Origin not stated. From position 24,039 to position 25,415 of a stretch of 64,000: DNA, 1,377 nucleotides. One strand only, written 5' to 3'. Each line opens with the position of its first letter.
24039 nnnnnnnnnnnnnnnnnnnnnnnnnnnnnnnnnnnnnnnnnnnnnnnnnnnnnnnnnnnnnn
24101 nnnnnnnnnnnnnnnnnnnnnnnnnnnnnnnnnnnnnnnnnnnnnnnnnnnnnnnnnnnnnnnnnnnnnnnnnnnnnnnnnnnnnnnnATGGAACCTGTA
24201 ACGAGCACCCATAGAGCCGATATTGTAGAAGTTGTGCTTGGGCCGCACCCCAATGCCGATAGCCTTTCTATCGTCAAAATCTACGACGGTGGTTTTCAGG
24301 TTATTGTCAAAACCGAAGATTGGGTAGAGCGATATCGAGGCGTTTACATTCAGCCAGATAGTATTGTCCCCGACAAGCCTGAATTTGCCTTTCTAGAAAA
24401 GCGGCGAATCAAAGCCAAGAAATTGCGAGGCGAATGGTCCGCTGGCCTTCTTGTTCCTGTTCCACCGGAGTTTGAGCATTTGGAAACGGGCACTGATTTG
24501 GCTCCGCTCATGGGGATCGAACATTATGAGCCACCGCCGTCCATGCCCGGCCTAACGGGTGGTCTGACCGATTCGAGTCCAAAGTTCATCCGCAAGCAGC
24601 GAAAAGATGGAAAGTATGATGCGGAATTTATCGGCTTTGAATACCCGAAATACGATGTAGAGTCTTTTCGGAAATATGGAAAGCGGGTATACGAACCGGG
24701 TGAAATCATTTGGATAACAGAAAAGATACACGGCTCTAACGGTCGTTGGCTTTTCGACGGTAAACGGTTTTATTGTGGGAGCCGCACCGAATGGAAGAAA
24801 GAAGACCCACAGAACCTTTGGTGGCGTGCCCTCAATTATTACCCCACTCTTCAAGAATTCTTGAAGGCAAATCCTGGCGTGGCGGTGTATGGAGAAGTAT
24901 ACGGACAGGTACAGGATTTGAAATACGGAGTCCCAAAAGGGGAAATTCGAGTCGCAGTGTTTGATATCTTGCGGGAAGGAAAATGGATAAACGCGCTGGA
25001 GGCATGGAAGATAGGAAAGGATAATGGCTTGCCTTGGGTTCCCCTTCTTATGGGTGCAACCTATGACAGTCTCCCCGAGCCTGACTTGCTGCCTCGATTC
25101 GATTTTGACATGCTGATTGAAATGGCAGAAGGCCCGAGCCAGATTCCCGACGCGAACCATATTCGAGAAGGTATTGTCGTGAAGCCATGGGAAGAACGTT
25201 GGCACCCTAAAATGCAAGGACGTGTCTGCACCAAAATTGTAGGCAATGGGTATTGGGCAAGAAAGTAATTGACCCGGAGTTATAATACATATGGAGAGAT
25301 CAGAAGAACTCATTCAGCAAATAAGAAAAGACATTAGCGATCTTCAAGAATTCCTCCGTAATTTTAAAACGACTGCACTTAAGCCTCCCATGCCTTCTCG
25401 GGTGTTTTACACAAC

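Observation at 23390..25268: Thg1-like 3'-5' nucleotidyltransferase overlapping an RNA ligase that carries a tRNA-binding-type OB domain: a candidate tRNA 5'-end repair module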

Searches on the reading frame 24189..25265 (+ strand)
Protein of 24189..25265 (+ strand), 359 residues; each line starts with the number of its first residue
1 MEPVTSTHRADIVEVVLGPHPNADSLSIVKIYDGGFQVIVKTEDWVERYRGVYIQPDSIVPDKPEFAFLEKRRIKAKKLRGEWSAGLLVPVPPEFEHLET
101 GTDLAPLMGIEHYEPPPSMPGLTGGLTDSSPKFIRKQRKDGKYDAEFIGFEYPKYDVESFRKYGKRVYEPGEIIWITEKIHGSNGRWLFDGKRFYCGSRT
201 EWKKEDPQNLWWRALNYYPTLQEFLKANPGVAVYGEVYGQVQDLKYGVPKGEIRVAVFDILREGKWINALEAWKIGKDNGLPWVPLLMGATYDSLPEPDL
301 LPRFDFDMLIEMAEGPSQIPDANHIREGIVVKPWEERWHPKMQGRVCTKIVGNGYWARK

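Call 3: search_protein_families(library=pfam, proteins=[window:24189-25265:+], max_evalue=0.01)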
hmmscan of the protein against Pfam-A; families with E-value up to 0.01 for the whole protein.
window:24189-25265:+ (359 aa): 2 families
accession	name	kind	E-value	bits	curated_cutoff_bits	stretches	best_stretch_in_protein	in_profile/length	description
PF09414.15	RNA_ligase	-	4.3e-20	73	27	1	173-351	2-171/171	RNA ligase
PF21189.3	PHA02142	-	2.7e-10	41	27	1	18-91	11-92/92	PHA02142 OB-fold domain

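Call 4: search_protein_families(library=phrogs, proteins=[window:24189-25265:+], max_evalue=0.001)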
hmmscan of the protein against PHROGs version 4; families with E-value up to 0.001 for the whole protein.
window:24189-25265:+ (359 aa): 2 families
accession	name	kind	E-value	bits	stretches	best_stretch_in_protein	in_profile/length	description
phrog_968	-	DNA, RNA and nucleotide metabolism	3.7e-30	106.2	1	7-335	8-374/398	RNA ligase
phrog_548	-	DNA, RNA and nucleotide metabolism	3.9e-16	60.1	1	168-353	27-231/341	RNA ligase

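Call 6: search_solved_structures(query=window:24189-25265:+, max_evalue=1, show_alignments=2)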
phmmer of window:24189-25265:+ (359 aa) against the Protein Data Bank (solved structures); distinct sequences matched with E-value up to 1: 9.
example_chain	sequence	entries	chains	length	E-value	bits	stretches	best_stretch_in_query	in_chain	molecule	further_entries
6vt4_A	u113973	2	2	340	2.3e-10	43.3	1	31-337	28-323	RNA Ligase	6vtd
5cot_A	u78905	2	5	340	2.7e-10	43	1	31-337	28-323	Naegleria gruberi RNA ligase | RNA ligase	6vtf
6vt1_A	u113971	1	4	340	3.5e-10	42.7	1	31-336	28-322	RNA Ligase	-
6vt5_A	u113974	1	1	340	3.7e-10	42.6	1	31-337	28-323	RNA Ligase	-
6vt3_A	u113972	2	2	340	4e-10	42.5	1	31-334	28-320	RNA Ligase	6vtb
5cou_A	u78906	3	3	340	9.4e-10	41.2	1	31-336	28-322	Naegleria gruberi RNA ligase | RNA ligase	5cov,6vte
6vt0_A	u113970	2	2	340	9.7e-10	41.2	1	31-336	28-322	RNA Ligase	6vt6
6vt8_A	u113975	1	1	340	1.3e-09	40.7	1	31-332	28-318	RNA Ligase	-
6vt9_A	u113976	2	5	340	1.7e-09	40.4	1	31-335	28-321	RNA ligase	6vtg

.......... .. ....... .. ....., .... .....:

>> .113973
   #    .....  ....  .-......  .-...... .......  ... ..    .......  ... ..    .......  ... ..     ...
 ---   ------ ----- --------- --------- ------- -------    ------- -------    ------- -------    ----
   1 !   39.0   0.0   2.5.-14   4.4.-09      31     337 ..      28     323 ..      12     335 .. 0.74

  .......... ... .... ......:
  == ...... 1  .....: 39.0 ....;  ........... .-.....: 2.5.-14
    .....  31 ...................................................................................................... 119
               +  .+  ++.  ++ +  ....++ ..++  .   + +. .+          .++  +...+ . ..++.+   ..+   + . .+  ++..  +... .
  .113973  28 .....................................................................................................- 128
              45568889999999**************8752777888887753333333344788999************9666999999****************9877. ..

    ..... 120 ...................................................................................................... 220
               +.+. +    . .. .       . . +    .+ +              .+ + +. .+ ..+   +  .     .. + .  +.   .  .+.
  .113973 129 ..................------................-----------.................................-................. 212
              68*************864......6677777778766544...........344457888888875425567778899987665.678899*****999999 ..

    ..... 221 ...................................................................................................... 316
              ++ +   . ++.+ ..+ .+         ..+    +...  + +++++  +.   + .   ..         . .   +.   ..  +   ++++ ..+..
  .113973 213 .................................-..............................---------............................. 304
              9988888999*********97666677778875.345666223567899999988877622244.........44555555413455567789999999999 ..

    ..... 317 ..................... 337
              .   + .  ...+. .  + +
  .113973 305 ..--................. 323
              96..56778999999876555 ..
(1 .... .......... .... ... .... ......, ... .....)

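Call 11: search_dna_similar(query=window:24189-25265:+, collection=phages, mode=protein, max_rows=60)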
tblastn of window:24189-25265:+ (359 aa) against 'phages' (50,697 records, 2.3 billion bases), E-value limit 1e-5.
Records with a match: 226; places in all: 226; records where one place covers at least 80% of the query: 100.
Best place of each record, by identity: <60% 226.
By first word of the organism name: Pseudomonas 144; Aeromonas 44; Sinorhizobium 7; uncultured 6; Brevundimonas 5; Caudoviricetes 3; Arthrobacter 3; Tunturiibacter 2; Synechococcus 2; Caulobacter 2; and 6 more.
By host as written in the record: Pseudomonas aeruginosa 55; Pseudomonas aeruginosa PAO1 25; - 17; Aeromonas salmonicida 13; Aeromonas hydrophila BIOTECH 10089 11; Pseudomonas aeruginosa PAK 10; Sinorhizobium meliloti 7; Aeromonas sp. 5; and 54 more.
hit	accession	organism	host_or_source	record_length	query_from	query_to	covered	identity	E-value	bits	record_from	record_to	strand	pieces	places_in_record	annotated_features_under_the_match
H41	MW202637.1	Caudoviricetes sp.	Manatee Spring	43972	5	358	99%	36.1%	9e-45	170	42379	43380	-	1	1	RNA ligase | ttudgA-like protein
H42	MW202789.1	Caudoviricetes sp.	Manatee Spring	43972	5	358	99%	36.1%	9e-45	170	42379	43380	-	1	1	RNA ligase | ttudgA-like protein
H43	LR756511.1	uncultured phage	metagenomic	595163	6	355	97%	35.2%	5e-53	194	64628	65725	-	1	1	record has no annotation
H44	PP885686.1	Tunturiibacter phage Tunturi_3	Tunturiibacter psychrotolerans X5P2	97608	6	355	97%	31.0%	3e-43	165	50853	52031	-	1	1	RNA ligase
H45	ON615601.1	Synechococcus phage BUCT-ZZ01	Synechococcus elongatus PCC 7942 = ...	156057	9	359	98%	27.5%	1e-16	87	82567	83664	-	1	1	hypothetical protein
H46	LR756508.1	uncultured phage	metagenomic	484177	6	349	96%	27.9%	4e-22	103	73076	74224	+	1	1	record has no annotation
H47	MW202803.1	Caudoviricetes sp.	Manatee Spring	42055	17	359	96%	27.8%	3e-17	89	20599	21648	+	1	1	RNA ligase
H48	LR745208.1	uncultured phage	metagenomic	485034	3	359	99%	26.1%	3e-26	115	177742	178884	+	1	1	record has no annotation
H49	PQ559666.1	Arthrobacter phage Talia1610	Arthrobacter globiformis B-2979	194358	19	359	95%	26.7%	3e-9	65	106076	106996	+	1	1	161: RNA ligase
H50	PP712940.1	Pseudomonas phage JG005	Pseudomonas aeruginosa PAO1 (DSM 19880)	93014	20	342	90%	28.0%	5e-11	70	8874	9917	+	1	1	RNA ligase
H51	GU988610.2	Pseudomonas phage JG004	Pseudomonas aeruginosa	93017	20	342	90%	28.0%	5e-11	70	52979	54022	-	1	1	Putative RNA ligase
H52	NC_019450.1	Pseudomonas phage JG004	Pseudomonas aeruginosa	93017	20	342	90%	28.0%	5e-11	70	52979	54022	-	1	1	RNA ligase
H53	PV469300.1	Pseudomonas phage Adele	Pseudomonas aeruginosa PAO1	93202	20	342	90%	28.0%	5e-11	70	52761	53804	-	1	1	RNA ligase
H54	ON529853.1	Brevundimonas phage vB_BpoS-Bambus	Brevundimonas pondensis LVF1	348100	20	359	95%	26.6%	9e-15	82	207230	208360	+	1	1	RNA ligase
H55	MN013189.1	Microcystis phage Mic1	Cyanobacteria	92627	13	359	97%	25.9%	5e-16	85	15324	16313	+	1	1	RNA ligase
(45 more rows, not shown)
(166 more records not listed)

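Call 17: find_related_loci(query=window:24189-25265:+, collection=viral_contigs, flank=6000)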
Query window:24189-25265:+ (359 aa) in viral_contigs; peptide patterns used: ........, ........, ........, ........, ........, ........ (x = any residue, [..] = any of these).
5 stretches matched a pattern, but none encodes a relative of the query by tblastn (E <= 1e-3).

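Call 25: find_encoding_contigs(protein=window:24189-25265:+, flank=10000, max_places=6)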
Protein window:24189-25265:+ (359 aa): 4 contigs read that carry it; 4 places shown.
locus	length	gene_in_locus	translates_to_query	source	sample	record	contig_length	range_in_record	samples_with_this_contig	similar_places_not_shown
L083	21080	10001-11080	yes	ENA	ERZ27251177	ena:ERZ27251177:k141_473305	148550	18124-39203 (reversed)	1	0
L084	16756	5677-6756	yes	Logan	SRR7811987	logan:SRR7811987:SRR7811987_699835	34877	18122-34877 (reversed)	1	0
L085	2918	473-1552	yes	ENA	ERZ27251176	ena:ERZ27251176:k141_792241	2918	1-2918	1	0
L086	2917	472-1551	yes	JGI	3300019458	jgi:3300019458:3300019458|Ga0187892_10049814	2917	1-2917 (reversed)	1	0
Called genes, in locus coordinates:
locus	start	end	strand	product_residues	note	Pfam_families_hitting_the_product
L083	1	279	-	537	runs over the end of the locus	PF02739:5_3_exonuc_N, PF01367:5_3_exonuc, PF03167:UDG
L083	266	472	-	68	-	-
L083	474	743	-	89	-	-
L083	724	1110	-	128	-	-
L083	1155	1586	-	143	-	-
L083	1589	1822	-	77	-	-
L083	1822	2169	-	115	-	-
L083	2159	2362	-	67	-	-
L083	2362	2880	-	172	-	-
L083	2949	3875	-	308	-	PF01068:DNA_ligase_A_M, PF01331:mRNA_cap_enzyme, PF14743:DNA_ligase_OB_2, PF04679:DNA_ligase_A_C (faint)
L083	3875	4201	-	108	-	-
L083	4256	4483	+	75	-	-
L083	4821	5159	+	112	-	PF24835:DUF7717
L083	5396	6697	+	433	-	-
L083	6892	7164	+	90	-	-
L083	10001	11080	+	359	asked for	PF21189:PHA02142, PF09414:RNA_ligase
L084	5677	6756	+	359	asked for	PF21189:PHA02142, PF09414:RNA_ligase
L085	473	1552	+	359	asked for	PF21189:PHA02142, PF09414:RNA_ligase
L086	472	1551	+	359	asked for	PF21189:PHA02142, PF09414:RNA_ligase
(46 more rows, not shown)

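Call 43: find_homologous_proteins(query=window:24189-25265:+, max_evalue=1e-10)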
Query window:24189-25265:+ (359 aa): 1960 proteins with E <= 1e-10 among 3372 candidates; the best 120 are listed.
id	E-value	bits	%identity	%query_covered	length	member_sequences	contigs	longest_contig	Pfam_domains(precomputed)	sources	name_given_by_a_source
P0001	4.2e-224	762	90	100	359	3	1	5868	PF09414.16,PF21189.4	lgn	-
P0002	2.4e-127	443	54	98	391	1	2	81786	PF09414.16,PF21189.4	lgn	-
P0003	2.3e-125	437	55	98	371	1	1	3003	PF09414.16,PF21189.4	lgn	-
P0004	9.9e-115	402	55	99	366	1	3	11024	PF09414.16,PF21189.4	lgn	-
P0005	4.5e-111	390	53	98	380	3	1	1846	PF09414.16,PF21189.4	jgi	jgi:tRNA-binding EMAP/Myf-like protein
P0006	5.9e-111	389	53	98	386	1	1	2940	PF09414.16,PF21189.4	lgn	-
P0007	2.4e-110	387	53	99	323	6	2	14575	PF09414.16,PF21189.4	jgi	jgi:RNA ligase (TIGR02306 family)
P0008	1.5e-109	385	51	98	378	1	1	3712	PF09414.16,PF21189.4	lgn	-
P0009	4.7e-109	383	51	100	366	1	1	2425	PF09414.16,PF21189.4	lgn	-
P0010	9.5e-109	382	53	98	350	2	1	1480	PF09414.16,PF21189.4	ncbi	-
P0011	1.6e-106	375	54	97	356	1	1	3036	PF09414.16,PF21189.4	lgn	-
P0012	1.6e-106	375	51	99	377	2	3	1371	PF09414.16,PF21189.4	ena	-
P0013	1.7e-106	375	51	98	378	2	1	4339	PF09414.16,PF21189.4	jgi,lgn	jgi:hypothetical protein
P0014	3.8e-106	374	50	98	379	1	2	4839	PF09414.16,PF21189.4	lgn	-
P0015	2.8e-104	367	53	99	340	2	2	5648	PF09414.16,PF21189.4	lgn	-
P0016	5.1e-104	367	48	100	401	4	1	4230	PF09414.16,PF21189.4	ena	-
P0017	1.2e-100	355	52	97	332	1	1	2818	PF09414.16,PF21189.4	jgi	jgi:RNA ligase (TIGR02306 family)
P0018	5.2e-100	353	48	98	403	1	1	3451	PF09414.16,PF21189.4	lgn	-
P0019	6.1e-100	353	49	98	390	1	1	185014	PF09414.16,PF21189.4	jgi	jgi:hypothetical protein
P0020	1.4e-96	342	47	98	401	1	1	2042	PF09414.16,PF21189.4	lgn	-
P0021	2.9e-96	341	50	99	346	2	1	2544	PF09414.16,PF21189.4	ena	-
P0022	4.6e-96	340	49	100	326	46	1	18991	PF09414.16,PF21189.4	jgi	jgi:RNA ligase (TIGR02306 family)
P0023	5.5e-96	340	48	97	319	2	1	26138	PF09414.16,PF21189.4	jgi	-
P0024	1.1e-95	339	51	99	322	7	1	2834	PF09414.16,PF21189.4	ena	-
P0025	3.6e-95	337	50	99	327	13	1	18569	PF09414.16,PF21189.4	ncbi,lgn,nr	ncbi:MAG: hypothetical protein HOP18_18130 [Deltaproteobacteria bacterium]|nr:hypothetical protein [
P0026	6.8e-95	336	51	99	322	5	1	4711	PF09414.16,PF21189.4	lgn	-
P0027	7.7e-95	336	51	98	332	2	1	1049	PF09414.16,PF21189.4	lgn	-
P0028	1.2e-94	336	49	99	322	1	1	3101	PF09414.16,PF21189.4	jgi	-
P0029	1.2e-94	336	49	99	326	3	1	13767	PF09414.16,PF21189.4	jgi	jgi:RNA ligase (TIGR02306 family)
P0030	1.5e-93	332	53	99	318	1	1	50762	PF09414.16,PF21189.4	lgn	-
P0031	2.3e-93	331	50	98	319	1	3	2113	PF09414.16,PF21189.4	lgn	-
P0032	2.7e-93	331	48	99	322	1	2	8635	PF09414.16,PF21189.4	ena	-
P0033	3.7e-93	331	47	99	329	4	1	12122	PF09414.16,PF21189.4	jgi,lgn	jgi:RNA ligase (TIGR02306 family)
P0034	7.3e-93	330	49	98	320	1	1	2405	PF09414.16,PF21189.4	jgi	jgi:RNA ligase (TIGR02306 family)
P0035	8.3e-93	330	48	99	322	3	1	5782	PF09414.16,PF21189.4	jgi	jgi:RNA ligase (TIGR02306 family)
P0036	2.2e-92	328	49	99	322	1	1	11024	PF09414.16,PF21189.4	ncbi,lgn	-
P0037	3.4e-92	328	47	99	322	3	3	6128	PF09414.16,PF21189.4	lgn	-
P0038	5.2e-92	327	49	100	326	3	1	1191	PF09414.16,PF21189.4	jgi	-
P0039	5.5e-92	327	47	99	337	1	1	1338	PF09414.16,PF21189.4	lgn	-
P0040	9.7e-92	326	47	99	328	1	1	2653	PF09414.16,PF21189.4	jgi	jgi:RNA ligase (TIGR02306 family)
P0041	1.1e-91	326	47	99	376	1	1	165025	PF09414.16,PF21189.4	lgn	-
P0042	1.3e-91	326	50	97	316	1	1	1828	PF09414.16,PF21189.4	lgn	-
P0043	1.4e-91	326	50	97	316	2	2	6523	PF09414.16,PF21189.4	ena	-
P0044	4.2e-91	324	49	99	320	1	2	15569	PF09414.16,PF21189.4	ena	-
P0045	4.4e-91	324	51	99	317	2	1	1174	PF09414.16,PF21189.4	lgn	-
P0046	4.8e-91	324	49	99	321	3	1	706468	PF09414.16,PF21189.4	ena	-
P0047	5.0e-91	324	50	98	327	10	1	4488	PF09414.16,PF21189.4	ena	-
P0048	5.5e-91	324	46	98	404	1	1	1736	PF09414.16,PF21189.4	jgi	jgi:hypothetical protein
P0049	8.4e-91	323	49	98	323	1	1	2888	PF09414.16,PF21189.4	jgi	jgi:RNA ligase (TIGR02306 family)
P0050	1.7e-90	322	52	99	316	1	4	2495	PF09414.16,PF21189.4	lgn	-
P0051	1.7e-90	322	48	98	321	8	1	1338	PF09414.16,PF21189.4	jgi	jgi:RNA ligase (TIGR02306 family)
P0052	4.7e-90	321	49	100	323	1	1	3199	PF09414.16,PF21189.4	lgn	-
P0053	4.8e-90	320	48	98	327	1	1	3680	PF09414.16,PF21189.4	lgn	-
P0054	6.8e-90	320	48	98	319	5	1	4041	PF09414.16,PF21189.4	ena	-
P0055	7.1e-90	320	50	98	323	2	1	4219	PF09414.16,PF21189.4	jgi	-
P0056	9.5e-90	320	50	99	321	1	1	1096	PF09414.16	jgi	jgi:RNA ligase (TIGR02306 family)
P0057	1.1e-89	319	48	98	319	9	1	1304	PF09414.16,PF21189.4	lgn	-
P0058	1.2e-89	319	47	98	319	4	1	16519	PF09414.16,PF21189.4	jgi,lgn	jgi:RNA ligase (TIGR02306 family)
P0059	1.3e-89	319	49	99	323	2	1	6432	PF09414.16,PF21189.4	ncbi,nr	ncbi:MAG TPA: RNA ligase family protein [Rhodothermales bacterium]|nr:RNA ligase family protein [Rho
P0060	1.3e-89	319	48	98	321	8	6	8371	PF09414.16,PF21189.4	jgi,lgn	jgi:RNA ligase (TIGR02306 family)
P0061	1.6e-89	319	48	97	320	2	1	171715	PF09414.16,PF21189.4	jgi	jgi:RNA ligase (TIGR02306 family)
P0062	2.1e-89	318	49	99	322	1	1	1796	PF09414.16,PF21189.4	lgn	-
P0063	2.1e-89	318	43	98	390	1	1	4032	PF09414.16,PF21189.4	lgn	-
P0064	3.2e-89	318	47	99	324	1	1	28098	PF09414.16,PF21189.4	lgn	-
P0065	3.6e-89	318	46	98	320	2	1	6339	PF09414.16,PF21189.4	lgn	-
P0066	3.7e-89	318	49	98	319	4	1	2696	PF09414.16,PF21189.4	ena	-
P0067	4.9e-89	317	50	99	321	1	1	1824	PF09414.16,PF21189.4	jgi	jgi:RNA ligase (TIGR02306 family)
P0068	1.4e-88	316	48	99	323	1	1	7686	PF09414.16,PF21189.4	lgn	-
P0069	4.6e-88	314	47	98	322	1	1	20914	PF09414.16,PF21189.4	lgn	-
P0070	9.6e-88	313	44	99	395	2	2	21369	PF09414.16,PF21189.4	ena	-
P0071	2.1e-87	312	48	98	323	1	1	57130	PF09414.16,PF21189.4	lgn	-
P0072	2.3e-87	312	47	99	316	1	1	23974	PF09414.16,PF21189.4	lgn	-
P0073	2.8e-87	311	47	98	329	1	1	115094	PF09414.16,PF21189.4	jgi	jgi:RNA ligase (TIGR02306 family)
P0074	4.1e-87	311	50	98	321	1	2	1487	PF09414.16,PF21189.4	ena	-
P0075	4.3e-87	311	48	99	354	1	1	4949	PF09414.16,PF21189.4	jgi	jgi:RNA ligase (TIGR02306 family)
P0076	5.6e-87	310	45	98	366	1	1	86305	PF09414.16,PF21189.4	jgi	jgi:hypothetical protein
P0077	5.6e-87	310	46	99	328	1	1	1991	PF09414.16,PF21189.4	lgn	-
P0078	7.3e-87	310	50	99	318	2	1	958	PF09414.16,PF21189.4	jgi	-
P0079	2.1e-86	309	50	98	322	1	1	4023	PF09414.16,PF21189.4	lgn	-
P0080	2.5e-86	308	46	100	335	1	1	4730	PF09414.16,PF21189.4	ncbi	-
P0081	5.3e-86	307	49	98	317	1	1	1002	PF09414.16,PF21189.4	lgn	-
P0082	5.7e-86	307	49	98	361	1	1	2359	PF09414.16,PF21189.4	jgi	jgi:tRNA-binding EMAP/Myf-like protein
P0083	6.6e-86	307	47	98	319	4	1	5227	PF09414.16,PF21189.4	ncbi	-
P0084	6.7e-86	307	47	99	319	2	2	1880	PF09414.16,PF21189.4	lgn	-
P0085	8.0e-86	307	47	99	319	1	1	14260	PF09414.16,PF21189.4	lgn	-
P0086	1.1e-85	306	48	99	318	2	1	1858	PF09414.16,PF21189.4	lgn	-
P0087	1.7e-85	306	48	98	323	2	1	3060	PF09414.16,PF21189.4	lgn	-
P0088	1.7e-85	305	48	97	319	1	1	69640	PF09414.16,PF21189.4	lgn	-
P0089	1.8e-85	305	47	98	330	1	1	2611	PF09414.16,PF21189.4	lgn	-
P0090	3.3e-85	305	45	99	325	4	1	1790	PF09414.16,PF21189.4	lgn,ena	-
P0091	3.8e-85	304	46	98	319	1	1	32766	PF09414.16,PF21189.4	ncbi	-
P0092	9.3e-85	303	46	97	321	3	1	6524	PF09414.16,PF21189.4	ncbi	ncbi:MAG: RNA ligase family protein [Acidobacteriota bacterium]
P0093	1.9e-84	302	48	99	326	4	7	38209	PF09414.16,PF21189.4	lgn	-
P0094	2.7e-84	302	42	98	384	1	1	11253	PF09414.16,PF21189.4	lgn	-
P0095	2.8e-84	302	48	98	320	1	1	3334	PF09414.16,PF21189.4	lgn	-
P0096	3.0e-84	301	47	99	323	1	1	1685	PF09414.16,PF21189.4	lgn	-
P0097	3.1e-84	301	49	95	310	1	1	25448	PF09414.16,PF21189.4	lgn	-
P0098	3.8e-84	301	47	99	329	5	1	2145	PF09414.16,PF21189.4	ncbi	-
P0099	4.0e-84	301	45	99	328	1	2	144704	PF09414.16,PF21189.4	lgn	-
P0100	5.6e-84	301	40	99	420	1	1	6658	PF09414.16,PF21189.4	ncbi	-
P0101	2.8e-83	298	48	98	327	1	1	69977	PF09414.16,PF21189.4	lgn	-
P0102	2.8e-83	298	47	98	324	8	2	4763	PF09414.16,PF21189.4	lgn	-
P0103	3.8e-83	298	39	100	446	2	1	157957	PF09414.16,PF21189.4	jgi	jgi:RNA ligase (TIGR02306 family)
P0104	5.9e-83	297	47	99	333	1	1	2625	PF09414.16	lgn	-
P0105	7.4e-83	297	45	99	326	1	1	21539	PF09414.16,PF21189.4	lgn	-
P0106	1.0e-82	296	48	98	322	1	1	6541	PF09414.16,PF21189.4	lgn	-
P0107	1.2e-82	296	47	99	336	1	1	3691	PF09414.16,PF21189.4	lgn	-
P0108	1.8e-82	296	47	99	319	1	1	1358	PF09414.16,PF21189.4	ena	-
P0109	1.8e-82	296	47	99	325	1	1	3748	PF09414.16,PF21189.4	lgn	-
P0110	1.9e-82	295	46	98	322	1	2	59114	PF09414.16,PF21189.4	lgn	-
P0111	2.7e-82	295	48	98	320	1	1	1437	PF09414.16,PF21189.4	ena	-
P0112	3.0e-82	295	45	98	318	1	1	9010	PF09414.16,PF21189.4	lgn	-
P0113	5.9e-82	294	45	97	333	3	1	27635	PF09414.16,PF21189.4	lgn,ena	-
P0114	6.2e-82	294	47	98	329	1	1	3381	PF09414.16,PF21189.4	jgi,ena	-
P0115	7.1e-82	294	47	100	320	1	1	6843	PF09414.16,PF21189.4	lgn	-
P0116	8.4e-82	293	47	100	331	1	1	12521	PF09414.16,PF21189.4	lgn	-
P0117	9.8e-82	293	47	98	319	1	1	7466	PF09414.16,PF21189.4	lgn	-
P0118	1.2e-81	293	45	98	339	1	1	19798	PF09414.16,PF21189.4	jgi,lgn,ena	-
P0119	1.6e-81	292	44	98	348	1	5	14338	PF09414.16,PF21189.4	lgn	-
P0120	2.6e-81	292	47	99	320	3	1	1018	PF09414.16,PF21189.4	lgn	-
